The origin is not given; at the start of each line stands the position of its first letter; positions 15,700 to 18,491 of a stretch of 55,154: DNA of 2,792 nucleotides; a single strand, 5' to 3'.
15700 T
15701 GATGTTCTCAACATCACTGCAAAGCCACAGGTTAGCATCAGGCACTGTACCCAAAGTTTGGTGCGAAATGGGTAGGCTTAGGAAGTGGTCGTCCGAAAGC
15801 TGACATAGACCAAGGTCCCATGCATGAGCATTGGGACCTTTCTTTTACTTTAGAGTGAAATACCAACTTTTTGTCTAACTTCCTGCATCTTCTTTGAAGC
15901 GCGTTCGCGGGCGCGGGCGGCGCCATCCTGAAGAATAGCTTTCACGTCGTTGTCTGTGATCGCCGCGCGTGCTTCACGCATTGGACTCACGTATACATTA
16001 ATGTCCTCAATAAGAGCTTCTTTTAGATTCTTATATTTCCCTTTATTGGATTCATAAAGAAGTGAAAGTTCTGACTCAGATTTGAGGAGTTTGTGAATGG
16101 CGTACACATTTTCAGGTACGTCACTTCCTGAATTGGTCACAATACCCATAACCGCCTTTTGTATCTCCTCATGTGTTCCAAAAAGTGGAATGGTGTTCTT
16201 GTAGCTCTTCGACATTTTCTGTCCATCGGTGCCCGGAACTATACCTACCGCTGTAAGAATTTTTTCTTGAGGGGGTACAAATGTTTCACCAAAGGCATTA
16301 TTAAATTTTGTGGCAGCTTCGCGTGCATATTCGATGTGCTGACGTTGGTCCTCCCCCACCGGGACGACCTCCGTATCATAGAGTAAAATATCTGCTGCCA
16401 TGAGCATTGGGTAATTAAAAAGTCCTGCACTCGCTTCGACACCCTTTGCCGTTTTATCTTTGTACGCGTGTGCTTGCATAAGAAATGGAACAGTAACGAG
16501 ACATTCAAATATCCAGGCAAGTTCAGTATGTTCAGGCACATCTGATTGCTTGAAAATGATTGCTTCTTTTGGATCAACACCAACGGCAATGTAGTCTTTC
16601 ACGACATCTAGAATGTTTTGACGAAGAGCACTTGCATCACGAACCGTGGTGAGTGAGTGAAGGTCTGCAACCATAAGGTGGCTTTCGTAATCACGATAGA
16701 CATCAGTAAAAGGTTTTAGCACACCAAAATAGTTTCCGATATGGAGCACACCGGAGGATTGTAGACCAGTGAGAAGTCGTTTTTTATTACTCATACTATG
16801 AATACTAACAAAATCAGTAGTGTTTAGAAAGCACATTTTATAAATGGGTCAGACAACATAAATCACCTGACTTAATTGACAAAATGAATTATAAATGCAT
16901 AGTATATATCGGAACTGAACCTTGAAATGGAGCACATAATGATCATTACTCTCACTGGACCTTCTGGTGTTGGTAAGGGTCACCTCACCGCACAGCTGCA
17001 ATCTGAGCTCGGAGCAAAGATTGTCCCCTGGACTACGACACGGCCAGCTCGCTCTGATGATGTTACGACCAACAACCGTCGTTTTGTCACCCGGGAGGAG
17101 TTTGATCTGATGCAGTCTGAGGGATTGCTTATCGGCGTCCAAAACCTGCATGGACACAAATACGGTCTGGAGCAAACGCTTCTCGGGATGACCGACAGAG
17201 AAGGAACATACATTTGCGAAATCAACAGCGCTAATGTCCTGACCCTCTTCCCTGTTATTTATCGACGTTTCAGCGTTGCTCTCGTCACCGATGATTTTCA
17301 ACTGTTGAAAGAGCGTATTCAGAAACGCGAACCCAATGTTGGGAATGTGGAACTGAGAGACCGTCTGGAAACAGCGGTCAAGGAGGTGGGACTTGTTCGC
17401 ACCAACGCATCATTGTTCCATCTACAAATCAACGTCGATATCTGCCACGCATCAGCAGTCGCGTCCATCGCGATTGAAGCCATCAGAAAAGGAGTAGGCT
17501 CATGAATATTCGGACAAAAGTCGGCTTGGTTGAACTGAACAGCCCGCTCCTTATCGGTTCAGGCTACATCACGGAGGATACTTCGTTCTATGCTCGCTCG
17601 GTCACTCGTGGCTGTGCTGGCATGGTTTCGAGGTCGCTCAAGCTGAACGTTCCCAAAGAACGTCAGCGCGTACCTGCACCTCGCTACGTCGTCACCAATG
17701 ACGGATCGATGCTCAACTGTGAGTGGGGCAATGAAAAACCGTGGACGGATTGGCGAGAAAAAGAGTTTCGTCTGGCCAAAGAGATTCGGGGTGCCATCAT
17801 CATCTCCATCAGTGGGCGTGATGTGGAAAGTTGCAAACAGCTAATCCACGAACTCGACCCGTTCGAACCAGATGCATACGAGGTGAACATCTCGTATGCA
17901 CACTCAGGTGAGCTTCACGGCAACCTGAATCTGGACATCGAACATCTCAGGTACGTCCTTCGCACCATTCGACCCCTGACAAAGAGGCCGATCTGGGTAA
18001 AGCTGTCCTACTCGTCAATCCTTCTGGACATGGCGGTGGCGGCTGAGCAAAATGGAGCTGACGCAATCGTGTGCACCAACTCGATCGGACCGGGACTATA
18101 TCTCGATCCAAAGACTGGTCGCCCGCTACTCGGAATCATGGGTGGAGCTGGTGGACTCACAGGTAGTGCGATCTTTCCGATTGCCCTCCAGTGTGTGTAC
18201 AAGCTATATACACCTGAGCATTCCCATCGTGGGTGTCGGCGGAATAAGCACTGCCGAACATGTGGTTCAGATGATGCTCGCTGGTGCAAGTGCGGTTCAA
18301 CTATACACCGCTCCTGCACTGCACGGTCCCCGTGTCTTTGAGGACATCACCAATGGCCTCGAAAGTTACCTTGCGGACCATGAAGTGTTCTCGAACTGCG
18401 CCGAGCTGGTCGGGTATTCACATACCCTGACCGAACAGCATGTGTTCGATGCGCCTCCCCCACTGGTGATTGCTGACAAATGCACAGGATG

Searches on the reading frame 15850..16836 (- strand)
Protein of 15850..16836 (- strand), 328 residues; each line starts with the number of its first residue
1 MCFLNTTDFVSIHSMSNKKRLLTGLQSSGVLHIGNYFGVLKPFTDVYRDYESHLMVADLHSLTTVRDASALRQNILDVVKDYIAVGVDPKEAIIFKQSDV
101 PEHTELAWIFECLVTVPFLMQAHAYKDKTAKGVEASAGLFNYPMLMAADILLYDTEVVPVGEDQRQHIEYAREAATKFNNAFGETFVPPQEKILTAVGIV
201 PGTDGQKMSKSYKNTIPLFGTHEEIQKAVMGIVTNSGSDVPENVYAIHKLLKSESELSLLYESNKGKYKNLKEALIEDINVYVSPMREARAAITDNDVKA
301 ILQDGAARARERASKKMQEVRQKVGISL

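Call 73: search_protein_families(library=pfam, proteins=[window:15850-16836:-], max_evalue=0.00001)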
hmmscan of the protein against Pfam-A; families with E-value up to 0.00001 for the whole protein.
window:15850-16836:- (328 aa): 1 family
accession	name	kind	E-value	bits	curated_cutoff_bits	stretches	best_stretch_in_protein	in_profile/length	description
PF00579.31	tRNA-synt_1b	-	1.9e-55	188.7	21.1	1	18-291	5-282/292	tRNA synthetases class I (W and Y)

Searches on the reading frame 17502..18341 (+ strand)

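Call 73: search_protein_families(library=pfam, proteins=[window:17502-18341:+], max_evalue=0.00001)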
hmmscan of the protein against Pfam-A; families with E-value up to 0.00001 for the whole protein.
window:17502-18341:+ (279 aa): 1 family
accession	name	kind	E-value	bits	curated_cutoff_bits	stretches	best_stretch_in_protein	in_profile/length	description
PF01180.27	DHO_dh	-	1e-16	61.5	27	1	5-237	4-235/291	Dihydroorotate dehydrogenase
